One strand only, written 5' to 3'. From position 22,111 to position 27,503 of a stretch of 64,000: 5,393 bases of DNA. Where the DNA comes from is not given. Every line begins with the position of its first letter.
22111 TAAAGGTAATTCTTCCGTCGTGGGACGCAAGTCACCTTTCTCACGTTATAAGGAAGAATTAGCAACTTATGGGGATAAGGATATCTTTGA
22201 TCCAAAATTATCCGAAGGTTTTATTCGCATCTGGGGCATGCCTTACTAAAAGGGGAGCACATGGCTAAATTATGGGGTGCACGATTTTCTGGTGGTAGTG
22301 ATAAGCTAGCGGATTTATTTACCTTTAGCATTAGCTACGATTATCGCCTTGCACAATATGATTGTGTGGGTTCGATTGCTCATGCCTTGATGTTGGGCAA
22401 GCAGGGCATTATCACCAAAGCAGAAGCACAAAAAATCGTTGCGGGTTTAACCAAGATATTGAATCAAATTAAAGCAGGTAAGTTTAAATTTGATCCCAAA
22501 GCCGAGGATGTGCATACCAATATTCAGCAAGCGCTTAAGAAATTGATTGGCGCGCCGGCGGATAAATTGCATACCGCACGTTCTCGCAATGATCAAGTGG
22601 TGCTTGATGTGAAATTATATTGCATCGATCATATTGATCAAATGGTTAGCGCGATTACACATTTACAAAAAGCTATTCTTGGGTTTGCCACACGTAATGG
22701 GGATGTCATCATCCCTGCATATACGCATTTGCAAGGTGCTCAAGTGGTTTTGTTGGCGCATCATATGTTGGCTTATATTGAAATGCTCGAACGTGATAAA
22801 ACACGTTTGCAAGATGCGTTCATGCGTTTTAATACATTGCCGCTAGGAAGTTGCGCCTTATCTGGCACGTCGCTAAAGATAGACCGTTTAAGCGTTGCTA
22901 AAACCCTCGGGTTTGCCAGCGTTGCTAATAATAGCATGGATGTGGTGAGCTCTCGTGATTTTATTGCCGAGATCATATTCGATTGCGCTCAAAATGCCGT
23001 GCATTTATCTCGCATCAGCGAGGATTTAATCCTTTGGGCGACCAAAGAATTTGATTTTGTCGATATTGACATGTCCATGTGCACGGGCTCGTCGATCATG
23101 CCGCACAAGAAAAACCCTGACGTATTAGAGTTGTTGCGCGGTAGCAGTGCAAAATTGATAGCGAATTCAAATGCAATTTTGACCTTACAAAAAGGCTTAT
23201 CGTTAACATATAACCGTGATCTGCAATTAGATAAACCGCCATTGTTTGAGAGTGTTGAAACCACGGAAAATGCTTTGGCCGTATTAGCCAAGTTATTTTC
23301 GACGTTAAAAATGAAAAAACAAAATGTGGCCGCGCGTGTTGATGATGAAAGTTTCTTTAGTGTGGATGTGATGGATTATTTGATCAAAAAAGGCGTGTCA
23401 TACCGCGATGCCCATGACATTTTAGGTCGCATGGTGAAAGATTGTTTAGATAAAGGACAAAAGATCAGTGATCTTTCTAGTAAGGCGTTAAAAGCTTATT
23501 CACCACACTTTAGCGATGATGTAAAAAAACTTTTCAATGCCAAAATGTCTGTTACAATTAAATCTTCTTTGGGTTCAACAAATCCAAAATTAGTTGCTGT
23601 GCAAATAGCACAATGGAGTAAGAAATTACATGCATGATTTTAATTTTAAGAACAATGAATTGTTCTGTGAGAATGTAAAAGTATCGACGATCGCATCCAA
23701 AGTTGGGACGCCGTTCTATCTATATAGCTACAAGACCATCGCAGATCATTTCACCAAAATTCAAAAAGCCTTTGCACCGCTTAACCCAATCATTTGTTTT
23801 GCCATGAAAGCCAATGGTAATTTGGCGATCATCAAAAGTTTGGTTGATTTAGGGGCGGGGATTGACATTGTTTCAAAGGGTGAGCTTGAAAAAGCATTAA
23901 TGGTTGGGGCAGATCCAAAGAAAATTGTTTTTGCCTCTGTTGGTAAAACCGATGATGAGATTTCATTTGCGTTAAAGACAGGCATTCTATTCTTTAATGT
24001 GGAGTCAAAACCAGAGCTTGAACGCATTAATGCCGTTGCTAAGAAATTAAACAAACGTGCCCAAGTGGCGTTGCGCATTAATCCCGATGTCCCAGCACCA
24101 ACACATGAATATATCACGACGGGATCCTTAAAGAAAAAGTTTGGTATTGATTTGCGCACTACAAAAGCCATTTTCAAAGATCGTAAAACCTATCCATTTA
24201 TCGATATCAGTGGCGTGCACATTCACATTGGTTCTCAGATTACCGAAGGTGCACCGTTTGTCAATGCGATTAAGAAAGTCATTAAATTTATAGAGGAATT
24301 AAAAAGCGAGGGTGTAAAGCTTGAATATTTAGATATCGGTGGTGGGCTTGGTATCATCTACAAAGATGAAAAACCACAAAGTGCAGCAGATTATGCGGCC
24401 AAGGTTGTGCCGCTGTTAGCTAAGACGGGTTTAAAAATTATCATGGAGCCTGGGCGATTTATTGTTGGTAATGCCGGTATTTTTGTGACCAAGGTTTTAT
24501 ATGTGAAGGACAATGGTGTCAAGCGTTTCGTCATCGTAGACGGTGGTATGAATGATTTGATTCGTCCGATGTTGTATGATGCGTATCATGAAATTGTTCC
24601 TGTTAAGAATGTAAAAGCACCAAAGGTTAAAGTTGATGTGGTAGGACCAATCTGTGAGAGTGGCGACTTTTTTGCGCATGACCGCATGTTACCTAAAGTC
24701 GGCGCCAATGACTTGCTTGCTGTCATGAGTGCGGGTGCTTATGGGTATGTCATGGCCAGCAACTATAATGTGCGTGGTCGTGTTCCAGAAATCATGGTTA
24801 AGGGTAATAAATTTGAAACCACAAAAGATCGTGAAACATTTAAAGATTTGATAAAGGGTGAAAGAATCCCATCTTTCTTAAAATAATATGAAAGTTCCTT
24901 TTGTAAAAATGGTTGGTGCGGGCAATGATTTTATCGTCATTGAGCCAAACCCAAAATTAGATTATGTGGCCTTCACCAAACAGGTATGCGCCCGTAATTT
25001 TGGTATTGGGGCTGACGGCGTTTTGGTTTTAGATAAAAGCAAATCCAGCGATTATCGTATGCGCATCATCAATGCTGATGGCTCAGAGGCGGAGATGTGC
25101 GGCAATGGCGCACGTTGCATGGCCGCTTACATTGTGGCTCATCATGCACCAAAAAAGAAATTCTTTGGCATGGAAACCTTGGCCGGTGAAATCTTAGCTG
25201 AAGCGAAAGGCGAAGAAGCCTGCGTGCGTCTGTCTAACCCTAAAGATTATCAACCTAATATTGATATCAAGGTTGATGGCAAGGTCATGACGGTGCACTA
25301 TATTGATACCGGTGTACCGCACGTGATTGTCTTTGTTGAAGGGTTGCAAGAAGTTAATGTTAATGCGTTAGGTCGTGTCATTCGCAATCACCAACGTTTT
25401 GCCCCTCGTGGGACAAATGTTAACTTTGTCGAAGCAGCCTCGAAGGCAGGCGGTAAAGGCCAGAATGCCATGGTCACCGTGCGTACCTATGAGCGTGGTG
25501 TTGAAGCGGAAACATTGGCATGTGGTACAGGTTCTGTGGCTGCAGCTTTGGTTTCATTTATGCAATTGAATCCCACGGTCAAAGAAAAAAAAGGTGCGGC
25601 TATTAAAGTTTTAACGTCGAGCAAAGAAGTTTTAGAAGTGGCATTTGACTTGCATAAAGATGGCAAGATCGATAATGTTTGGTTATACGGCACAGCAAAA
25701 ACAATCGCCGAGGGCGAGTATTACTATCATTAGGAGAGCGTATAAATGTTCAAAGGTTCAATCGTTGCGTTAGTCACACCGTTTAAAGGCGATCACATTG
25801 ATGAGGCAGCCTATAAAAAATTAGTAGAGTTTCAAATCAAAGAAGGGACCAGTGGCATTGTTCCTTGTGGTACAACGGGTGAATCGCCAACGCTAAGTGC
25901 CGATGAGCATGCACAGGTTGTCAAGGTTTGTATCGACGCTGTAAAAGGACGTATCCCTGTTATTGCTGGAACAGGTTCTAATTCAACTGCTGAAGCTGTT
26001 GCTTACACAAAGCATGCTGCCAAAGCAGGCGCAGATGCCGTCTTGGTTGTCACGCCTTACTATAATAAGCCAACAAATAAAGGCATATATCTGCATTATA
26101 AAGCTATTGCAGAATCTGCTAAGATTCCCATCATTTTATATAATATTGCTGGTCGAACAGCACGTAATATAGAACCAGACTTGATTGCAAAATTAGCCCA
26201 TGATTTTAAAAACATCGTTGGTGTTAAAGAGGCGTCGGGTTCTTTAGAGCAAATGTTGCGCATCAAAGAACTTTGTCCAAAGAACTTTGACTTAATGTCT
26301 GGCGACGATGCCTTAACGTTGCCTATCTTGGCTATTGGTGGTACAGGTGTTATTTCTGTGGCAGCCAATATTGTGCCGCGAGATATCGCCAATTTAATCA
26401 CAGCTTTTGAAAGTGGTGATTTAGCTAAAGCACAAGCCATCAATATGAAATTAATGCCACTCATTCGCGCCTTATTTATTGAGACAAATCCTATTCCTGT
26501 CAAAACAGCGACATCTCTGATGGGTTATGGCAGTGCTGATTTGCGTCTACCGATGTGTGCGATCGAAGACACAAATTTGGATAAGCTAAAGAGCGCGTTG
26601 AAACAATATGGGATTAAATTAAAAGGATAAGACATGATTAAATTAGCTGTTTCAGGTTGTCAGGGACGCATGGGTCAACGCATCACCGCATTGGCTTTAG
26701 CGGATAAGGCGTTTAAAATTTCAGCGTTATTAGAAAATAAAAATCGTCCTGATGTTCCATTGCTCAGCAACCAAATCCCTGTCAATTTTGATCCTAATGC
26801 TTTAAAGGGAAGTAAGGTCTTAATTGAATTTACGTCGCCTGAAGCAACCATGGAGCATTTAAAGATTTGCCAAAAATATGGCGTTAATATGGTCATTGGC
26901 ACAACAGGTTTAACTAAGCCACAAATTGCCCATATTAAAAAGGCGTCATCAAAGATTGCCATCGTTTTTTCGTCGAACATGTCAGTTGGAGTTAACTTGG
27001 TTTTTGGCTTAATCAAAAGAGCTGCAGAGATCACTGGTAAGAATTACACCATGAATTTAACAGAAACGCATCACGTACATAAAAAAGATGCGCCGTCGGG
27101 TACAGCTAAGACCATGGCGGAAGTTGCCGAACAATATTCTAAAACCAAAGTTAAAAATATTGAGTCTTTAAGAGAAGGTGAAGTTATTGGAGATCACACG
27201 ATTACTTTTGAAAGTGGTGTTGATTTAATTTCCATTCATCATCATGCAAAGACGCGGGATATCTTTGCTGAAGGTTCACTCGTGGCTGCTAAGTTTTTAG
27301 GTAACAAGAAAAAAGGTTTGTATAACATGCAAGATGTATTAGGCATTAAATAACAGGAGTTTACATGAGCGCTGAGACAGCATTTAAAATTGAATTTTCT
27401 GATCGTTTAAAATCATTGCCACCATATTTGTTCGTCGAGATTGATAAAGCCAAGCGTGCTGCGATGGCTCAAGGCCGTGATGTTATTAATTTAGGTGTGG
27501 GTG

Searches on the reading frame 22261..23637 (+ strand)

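Call 30: search_protein_families(library=pfam, proteins=[window:22261-23637:+], max_evalue=0.00001)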
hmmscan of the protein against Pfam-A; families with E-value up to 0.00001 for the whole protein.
window:22261-23637:+ (458 aa): 2 families
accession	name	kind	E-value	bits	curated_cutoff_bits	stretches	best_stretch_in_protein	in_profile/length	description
PF00206.25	Lyase_1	-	3e-69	234.3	27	1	8-298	2-309/312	Lyase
PF14698.11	ASL_C2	-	7.3e-18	65.2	27.3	1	369-431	6-68/69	Argininosuccinate lyase C-terminal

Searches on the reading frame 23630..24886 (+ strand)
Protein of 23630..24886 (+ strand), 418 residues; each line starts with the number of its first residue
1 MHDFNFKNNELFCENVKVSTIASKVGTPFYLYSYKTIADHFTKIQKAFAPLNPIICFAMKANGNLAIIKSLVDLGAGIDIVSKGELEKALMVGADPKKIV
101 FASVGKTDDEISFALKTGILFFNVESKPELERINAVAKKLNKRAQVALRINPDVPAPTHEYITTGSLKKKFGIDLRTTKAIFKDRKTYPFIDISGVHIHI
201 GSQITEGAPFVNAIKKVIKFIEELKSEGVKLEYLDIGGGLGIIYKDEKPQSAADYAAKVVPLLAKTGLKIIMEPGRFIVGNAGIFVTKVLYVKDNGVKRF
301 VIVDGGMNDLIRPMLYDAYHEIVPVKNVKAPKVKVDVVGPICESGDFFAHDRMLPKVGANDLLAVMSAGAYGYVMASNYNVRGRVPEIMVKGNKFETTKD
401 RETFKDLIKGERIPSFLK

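Call 32: search_protein_families(library=pfam, proteins=[window:23630-24886:+], max_evalue=0.00001)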
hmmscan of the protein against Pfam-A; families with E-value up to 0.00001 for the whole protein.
window:23630-24886:+ (418 aa): 2 families
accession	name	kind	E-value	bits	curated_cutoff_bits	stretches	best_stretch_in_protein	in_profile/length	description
PF02784.22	Orn_Arg_deC_N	-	1.7e-63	214.8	23.4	1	36-280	3-247/247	Pyridoxal-dependent decarboxylase, pyridoxal binding domain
PF00278.28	Orn_DAP_Arg_deC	-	4.9e-31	107.3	23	1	30-369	2-95/95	Pyridoxal-dependent decarboxylase, C-terminal sheet domain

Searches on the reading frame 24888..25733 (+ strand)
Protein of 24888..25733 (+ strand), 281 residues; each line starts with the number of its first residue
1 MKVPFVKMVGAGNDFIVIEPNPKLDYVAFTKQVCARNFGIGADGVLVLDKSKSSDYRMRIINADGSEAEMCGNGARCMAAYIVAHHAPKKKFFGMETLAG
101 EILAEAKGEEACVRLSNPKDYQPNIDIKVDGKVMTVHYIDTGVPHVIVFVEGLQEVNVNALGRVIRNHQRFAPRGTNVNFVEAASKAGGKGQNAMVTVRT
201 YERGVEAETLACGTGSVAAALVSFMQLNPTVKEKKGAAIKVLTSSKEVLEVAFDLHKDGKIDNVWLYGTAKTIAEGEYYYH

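Call 32: search_protein_families(library=pfam, proteins=[window:24888-25733:+], max_evalue=0.00001)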
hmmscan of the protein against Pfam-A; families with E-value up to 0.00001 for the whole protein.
window:24888-25733:+ (281 aa): 1 family
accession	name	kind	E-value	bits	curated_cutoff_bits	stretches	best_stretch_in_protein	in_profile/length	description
PF01678.24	DAP_epimerase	-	1.9e-45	154.3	34.7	2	5-111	1-109/121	Diaminopimelate epimerase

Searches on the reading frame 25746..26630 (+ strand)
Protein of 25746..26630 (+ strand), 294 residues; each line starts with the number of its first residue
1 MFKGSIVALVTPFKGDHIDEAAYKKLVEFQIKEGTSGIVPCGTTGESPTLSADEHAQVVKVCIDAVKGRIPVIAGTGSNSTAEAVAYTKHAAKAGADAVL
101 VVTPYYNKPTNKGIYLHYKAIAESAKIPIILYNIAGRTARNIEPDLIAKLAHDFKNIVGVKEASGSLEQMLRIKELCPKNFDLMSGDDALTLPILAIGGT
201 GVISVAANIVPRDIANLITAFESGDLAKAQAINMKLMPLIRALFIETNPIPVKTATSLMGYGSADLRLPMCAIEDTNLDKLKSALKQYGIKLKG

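Call 32: search_protein_families(library=pfam, proteins=[window:25746-26630:+], max_evalue=0.00001)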
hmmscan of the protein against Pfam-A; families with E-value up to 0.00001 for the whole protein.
window:25746-26630:+ (294 aa): 1 family
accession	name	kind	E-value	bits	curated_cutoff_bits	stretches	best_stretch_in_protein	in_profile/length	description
PF00701.28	DHDPS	-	1e-101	340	22.1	1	2-287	2-288/289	Dihydrodipicolinate synthetase family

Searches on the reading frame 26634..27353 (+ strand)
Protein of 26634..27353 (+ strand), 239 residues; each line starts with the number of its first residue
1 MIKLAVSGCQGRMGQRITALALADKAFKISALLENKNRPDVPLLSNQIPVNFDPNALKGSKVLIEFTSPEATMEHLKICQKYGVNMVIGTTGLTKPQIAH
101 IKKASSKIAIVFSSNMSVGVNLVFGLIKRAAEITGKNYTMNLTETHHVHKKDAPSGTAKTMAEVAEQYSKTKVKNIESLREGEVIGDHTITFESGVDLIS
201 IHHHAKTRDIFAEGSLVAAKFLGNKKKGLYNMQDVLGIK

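Call 32: search_protein_families(library=pfam, proteins=[window:26634-27353:+], max_evalue=0.00001)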
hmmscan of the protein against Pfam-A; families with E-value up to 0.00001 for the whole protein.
window:26634-27353:+ (239 aa): 2 families
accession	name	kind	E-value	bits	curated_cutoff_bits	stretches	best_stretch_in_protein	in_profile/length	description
PF05173.19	DapB_C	-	4.7e-35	120.7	27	1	119-236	1-121/121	Dihydrodipicolinate reductase, C-terminus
PF01113.26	DapB_N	-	2.7e-29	102.2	25.6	1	2-116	1-124/124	Dihydrodipicolinate reductase, N-terminus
